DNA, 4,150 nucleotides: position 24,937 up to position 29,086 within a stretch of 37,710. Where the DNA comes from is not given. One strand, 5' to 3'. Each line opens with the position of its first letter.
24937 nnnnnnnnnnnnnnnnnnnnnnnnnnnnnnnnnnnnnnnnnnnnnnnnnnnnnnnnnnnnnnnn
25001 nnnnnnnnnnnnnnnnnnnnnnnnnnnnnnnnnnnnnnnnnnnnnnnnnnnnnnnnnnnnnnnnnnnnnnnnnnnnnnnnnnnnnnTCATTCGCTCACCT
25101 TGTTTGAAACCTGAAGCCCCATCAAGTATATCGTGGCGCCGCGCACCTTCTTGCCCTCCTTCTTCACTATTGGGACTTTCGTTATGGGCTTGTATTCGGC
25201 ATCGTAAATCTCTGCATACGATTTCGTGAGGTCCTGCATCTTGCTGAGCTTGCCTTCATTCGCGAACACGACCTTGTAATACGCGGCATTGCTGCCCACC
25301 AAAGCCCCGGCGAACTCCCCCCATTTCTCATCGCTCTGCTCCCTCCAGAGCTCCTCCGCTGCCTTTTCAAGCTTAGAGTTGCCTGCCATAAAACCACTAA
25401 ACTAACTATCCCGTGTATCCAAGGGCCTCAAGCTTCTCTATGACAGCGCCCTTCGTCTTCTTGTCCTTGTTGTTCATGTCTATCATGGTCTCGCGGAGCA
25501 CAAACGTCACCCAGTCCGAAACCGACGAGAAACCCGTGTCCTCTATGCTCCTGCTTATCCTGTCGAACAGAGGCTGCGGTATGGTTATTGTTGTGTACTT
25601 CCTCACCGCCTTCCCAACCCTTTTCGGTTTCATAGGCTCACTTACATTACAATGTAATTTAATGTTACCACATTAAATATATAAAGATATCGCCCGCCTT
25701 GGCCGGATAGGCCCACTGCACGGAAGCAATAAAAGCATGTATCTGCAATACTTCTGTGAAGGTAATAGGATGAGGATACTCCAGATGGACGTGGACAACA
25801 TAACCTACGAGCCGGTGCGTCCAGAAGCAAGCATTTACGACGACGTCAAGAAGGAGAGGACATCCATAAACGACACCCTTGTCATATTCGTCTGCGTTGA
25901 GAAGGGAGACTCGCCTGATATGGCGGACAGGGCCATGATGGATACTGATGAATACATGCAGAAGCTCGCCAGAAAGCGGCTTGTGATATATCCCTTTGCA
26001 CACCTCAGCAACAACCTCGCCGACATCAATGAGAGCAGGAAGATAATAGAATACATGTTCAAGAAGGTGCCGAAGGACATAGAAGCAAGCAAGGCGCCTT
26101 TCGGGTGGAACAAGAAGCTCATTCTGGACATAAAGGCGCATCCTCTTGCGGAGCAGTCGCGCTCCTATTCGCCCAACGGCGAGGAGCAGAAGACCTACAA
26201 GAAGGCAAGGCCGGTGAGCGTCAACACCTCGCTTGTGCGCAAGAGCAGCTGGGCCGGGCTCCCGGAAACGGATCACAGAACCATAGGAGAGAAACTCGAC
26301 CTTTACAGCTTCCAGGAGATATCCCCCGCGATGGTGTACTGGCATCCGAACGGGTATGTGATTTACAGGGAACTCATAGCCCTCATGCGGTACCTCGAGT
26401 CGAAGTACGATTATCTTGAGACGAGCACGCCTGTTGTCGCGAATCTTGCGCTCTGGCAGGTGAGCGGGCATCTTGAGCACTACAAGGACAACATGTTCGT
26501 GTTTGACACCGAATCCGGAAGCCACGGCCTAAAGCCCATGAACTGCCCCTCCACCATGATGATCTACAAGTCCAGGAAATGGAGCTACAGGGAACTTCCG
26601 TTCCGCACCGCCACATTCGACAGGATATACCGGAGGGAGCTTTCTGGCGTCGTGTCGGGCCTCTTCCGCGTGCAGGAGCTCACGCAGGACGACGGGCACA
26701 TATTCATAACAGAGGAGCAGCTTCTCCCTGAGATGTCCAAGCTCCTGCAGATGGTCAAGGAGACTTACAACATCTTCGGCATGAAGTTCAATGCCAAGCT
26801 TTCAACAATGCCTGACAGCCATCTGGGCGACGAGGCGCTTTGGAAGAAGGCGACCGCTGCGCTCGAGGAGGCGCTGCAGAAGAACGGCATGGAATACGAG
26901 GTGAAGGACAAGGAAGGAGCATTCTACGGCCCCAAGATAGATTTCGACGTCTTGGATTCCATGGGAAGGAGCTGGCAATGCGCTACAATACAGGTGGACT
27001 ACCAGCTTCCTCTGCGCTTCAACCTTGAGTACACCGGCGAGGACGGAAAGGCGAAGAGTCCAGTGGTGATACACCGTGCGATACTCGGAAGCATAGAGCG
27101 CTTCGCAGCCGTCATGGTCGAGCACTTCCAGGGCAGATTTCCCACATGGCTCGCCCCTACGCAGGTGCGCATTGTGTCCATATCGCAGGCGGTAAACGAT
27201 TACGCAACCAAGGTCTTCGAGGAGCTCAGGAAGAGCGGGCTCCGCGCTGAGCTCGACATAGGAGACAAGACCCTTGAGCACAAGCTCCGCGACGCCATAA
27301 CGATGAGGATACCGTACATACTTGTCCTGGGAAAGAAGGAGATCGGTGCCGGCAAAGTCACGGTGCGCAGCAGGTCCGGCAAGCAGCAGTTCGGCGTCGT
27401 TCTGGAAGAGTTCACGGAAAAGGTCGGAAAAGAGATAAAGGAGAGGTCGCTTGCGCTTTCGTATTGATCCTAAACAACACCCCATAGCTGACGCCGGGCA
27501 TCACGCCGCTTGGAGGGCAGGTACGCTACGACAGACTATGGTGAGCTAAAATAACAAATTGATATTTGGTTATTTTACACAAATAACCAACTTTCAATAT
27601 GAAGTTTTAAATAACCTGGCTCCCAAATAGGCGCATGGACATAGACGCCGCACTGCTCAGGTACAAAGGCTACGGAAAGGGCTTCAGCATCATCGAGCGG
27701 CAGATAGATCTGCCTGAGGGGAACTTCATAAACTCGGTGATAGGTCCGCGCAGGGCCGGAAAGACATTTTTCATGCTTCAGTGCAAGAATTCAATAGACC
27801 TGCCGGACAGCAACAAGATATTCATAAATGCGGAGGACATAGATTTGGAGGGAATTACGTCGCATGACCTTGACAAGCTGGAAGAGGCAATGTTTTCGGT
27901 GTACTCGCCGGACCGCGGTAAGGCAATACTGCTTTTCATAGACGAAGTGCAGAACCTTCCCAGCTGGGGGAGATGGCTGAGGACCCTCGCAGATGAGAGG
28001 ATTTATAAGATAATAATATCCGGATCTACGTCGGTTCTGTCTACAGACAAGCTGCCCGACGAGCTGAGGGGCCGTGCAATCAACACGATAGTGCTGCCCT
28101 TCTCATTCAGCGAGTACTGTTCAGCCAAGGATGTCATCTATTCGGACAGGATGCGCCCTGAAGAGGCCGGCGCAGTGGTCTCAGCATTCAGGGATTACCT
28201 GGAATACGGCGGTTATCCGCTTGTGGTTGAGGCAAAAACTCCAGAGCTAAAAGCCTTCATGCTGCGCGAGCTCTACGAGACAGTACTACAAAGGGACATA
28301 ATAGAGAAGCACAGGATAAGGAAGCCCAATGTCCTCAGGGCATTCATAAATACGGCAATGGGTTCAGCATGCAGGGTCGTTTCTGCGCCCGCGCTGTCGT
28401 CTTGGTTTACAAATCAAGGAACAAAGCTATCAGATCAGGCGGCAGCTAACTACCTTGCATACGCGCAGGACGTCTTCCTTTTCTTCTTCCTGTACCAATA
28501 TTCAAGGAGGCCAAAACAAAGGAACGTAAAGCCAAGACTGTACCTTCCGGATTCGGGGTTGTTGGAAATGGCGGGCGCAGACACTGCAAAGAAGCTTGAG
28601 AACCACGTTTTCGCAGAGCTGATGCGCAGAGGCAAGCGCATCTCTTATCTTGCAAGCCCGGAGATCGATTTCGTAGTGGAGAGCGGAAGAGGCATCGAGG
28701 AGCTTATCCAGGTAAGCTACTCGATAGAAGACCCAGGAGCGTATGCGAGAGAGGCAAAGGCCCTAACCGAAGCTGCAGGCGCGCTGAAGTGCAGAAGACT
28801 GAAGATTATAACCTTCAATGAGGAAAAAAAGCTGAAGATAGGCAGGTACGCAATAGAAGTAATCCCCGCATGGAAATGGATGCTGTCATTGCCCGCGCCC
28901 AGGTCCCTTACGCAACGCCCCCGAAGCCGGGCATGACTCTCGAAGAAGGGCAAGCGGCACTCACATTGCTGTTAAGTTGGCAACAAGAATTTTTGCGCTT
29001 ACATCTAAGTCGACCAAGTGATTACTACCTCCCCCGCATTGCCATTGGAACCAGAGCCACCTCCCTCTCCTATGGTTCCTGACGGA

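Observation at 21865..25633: Operon joining sulfate activation (CysD/CysN-like) directly to UDP-sulfoquinovose synthase, with no sulfite-forming enzyme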

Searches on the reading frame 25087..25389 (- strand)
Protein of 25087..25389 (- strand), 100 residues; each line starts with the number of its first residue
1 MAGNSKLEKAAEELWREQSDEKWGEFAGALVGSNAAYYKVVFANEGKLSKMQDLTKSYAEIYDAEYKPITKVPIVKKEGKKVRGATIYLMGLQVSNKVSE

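Call 3: search_protein_families(library=pfam, proteins=[window:25087-25389:-], max_evalue=0.01)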
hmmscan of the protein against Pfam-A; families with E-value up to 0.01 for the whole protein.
window:25087-25389:- (100 aa): 0 families

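Call 4: search_protein_families(library=ncbifam, proteins=[window:25087-25389:-], max_evalue=0.01)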
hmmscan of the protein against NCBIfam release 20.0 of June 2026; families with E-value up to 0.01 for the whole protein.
window:25087-25389:- (100 aa): 0 families

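Call 48: find_homologous_proteins(query=window:25087-25389:-, max_evalue=0.001)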
Query window:25087-25389:- (100 aa): 17 proteins with E <= 0.001 among 20 candidates.
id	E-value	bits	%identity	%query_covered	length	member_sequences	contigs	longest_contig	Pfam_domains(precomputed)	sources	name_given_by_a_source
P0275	2.4e-57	209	100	100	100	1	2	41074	-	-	-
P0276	7.9e-45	169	80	100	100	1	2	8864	-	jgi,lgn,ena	jgi:hypothetical protein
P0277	4.4e-43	163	78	100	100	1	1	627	-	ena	-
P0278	5.6e-39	150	70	100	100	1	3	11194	-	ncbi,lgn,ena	-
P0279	1.6e-38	149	69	97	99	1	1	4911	-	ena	-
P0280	1.8e-38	148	72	97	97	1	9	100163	-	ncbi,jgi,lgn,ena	jgi:hypothetical protein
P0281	1.8e-37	145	76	90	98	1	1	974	-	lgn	-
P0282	9.7e-33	130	66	92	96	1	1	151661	-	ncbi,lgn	-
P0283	5.5e-31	125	64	97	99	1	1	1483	-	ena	-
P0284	2.2e-30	123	61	97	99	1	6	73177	-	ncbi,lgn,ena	-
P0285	5.5e-29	118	60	93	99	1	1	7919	-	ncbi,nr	ncbi:Uncharacterised protein [uncultured archaeon]|nr:Uncharacterised protein [uncultured archaeon]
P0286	1.4e-28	117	65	93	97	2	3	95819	-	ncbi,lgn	-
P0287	9.1e-28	114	58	92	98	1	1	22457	-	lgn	-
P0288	1.1e-26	111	61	92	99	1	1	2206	-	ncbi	-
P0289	2.0e-26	110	60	92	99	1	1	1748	-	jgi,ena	-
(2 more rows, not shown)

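Call 61: predict_structure(alignment_id=A4)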
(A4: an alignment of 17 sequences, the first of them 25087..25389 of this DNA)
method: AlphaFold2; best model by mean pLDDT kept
length: 100 residues; sequences in the alignment: 17
mean_pLDDT: 77.5   pTM: 0.66
mean pLDDT of the five models: 77.5, 75.3, 73.5, 73.3, 73.3
residues with pLDDT >= 90: 1; 70-90: 76; 50-70: 19; < 50: 4
segments of 3 or more residues with pLDDT < 50: none
pLDDT, mean of each block of 10 residues (from residue 1): 73 85 87 86 61 73 88 79 74 69
secondary structure, 60 per line:
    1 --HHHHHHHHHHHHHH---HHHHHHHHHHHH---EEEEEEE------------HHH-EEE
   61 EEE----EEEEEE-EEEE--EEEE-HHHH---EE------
elements in order: H3-16 H20-31 E35-41 E58-63 E68-73 E75-78 E81-84 H86-89

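Call 65: fold_search(model_id=the predicted structure, library=pdb)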
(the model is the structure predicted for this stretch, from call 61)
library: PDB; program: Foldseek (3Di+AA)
matches with E <= 10: 511; with E <= 0.001: 0
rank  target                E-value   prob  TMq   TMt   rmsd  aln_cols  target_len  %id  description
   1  9mxs_B                4.1e-01  0.14  0.27  0.09  11.4        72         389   14  Cryo-EM Structure of HIV-1 Reverse Transcriptase p66 Homodimer in Complex with 5-{2-[2-(2-oxo-4-sulfanylidene-3,4-dihy (released 2025-09-10)
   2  8x20_A                5.3e-01  0.13  0.26  0.06   8.6        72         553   11  HIV-1 reverse transcriptase mutant Q151M/Y115F/F116Y/L74V:DNA:E-CFCP-TP ternary complex (released 2024-07-17)
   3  6otz_A                5.7e-01  0.12  0.26  0.06   9.6        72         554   12  Structure of HIV-1 Reverse Transcriptase (RT) in complex with dsDNA and (+)FTC-TP (released 2019-07-24)
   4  7so4_A                5.7e-01  0.11  0.26  0.06   8.5        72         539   11  Crystal Structure of HIV-1 Y181C mutant Reverse Transcriptase in Complex with 5-(2-(2-(2,4-dioxo-3,4-dihydropyrimidin- (released 2022-03-16)
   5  8stp_B                5.7e-01  0.09  0.28  0.09  11.9       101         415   10  Crystal Structure of HIV-1 Reverse Transcriptase (Y181C) varient in Complex with 8-(2-(2-(2,4-dioxo-3,4-dihydropyrimid (released 2023-11-29)
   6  7mko_D                6.1e-01  0.11  0.25  0.02  15.3        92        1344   15  Escherichia coli RNA polymerase elongation complex (released 2021-06-02)
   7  7mkq_D                6.1e-01  0.10  0.24  0.02  15.2        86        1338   13  Escherichia coli RNA polymerase and RapA binary complex (released 2021-06-02)
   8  3klg_A                6.9e-01  0.11  0.26  0.06   8.9        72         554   11  Crystal structure of AZT-resistant HIV-1 Reverse Transcriptase crosslinked to pre-translocation AZTMP-Terminated DNA ( (released 2010-09-22)
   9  5txo_A                7.3e-01  0.11  0.26  0.06   9.8        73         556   12  STRUCTURE OF Q151M complex (A62V, V75I, F77L, F116Y, Q151M) mutant HIV-1 REVERSE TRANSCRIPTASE (RT) TERNARY COMPLEX WI (released 2017-04-05)
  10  9dm9_A                7.8e-01  0.11  0.26  0.06  10.5        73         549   12  HIV-RT pre-catalytic complex with MK-8527 (released 2025-09-17)
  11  7dbm_A                7.8e-01  0.10  0.26  0.06   8.7        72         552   11  HIV-1 reverse transcriptase mutant Q151M/Y115F/F116Y/M184V:DNA:dGTP ternary complex (released 2021-08-04)
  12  6ik9_A                7.8e-01  0.10  0.26  0.06   9.6        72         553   12  HIV-1 reverse transcriptase with Q151M/G112S/D113A/Y115F/F116Y/F160L/I159L:DNA:dGTP ternary complex (released 2019-01-30)
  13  7dbn_A                7.8e-01  0.10  0.26  0.06   8.7        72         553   11  HIV-1 reverse transcriptase mutant Q151M/Y115F/F116Y/M184V/F160M:DNA:dCTP ternary complex (released 2021-08-04)
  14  4rw6_A                7.8e-01  0.09  0.26  0.06   9.5        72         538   12  Crystal Structure of HIV-1 Reverse Transcriptase (Y181C) variant in complex with (E)-3-(3-chloro-5-(4-chloro-2-(2-(2,4 (released 2015-04-29)
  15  6uit_A                7.8e-01  0.09  0.24  0.06  10.6        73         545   12  HIV-1 wild-type reverse transcriptase-DNA complex with dCTP (released 2019-12-25)
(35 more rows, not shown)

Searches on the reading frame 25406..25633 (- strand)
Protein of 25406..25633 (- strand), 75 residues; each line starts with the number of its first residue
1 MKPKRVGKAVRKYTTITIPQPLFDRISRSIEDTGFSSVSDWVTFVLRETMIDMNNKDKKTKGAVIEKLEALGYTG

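Call 3: search_protein_families(library=pfam, proteins=[window:25406-25633:-], max_evalue=0.01)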
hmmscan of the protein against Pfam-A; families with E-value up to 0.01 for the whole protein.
window:25406-25633:- (75 aa): 0 families

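Call 4: search_protein_families(library=ncbifam, proteins=[window:25406-25633:-], max_evalue=0.01)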
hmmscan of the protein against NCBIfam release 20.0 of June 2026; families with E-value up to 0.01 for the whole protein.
window:25406-25633:- (75 aa): 1 family
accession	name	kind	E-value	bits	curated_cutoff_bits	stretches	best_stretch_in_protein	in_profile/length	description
NF001884.0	PRK00630.1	subfamily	0.0044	17.1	119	1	15-59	14-58/148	nickel responsive regulator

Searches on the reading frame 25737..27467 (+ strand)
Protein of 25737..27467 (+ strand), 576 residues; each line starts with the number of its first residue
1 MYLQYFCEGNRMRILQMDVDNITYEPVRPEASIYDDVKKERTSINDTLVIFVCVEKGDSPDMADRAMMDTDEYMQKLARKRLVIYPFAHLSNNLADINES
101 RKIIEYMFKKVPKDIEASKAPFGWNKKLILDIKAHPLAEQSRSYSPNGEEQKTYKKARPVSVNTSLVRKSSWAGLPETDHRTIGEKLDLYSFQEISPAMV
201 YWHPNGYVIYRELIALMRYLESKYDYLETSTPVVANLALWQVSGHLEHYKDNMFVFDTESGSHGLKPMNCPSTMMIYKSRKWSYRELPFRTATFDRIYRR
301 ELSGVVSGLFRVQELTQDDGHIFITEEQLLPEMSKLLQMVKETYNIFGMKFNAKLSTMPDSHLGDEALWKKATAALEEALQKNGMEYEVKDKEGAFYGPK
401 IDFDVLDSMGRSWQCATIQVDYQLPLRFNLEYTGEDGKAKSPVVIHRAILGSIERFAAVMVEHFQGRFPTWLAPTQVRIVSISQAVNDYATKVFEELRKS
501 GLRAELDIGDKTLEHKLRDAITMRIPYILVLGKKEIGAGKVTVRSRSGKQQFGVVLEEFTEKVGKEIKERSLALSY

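Call 8: search_protein_families(library=pfam, proteins=[window:25737-27467:+], max_evalue=0.001)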
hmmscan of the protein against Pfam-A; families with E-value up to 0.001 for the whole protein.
window:25737-27467:+ (576 aa): 3 families
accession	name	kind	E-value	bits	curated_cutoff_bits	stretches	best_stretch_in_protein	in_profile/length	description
PF00587.30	tRNA-synt_2b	-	2e-38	132.7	29.3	1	260-464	8-179/179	tRNA synthetase class II core domain (G, H, P, S and T)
PF08915.16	tRNA-Thr_ED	-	1.4e-32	113.1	30.2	1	12-143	1-136/137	Archaea-specific editing domain of threonyl-tRNA synthetase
PF03129.25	HGTP_anticodon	-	1.3e-21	77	21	1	476-565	1-93/94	Anticodon binding domain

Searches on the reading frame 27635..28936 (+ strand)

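Call 8: search_protein_families(library=pfam, proteins=[window:27635-28936:+], max_evalue=0.001)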
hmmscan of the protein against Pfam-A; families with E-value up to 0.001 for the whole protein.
window:27635-28936:+ (433 aa): 2 families
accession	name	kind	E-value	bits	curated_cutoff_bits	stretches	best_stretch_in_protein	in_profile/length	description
PF13173.12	AAA_14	-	2.4e-26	92.7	27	1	32-162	4-129/129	AAA domain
PF13635.12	DUF4143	-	1.6e-11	44.7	28.1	1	219-361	1-158/160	Domain of unknown function (DUF4143)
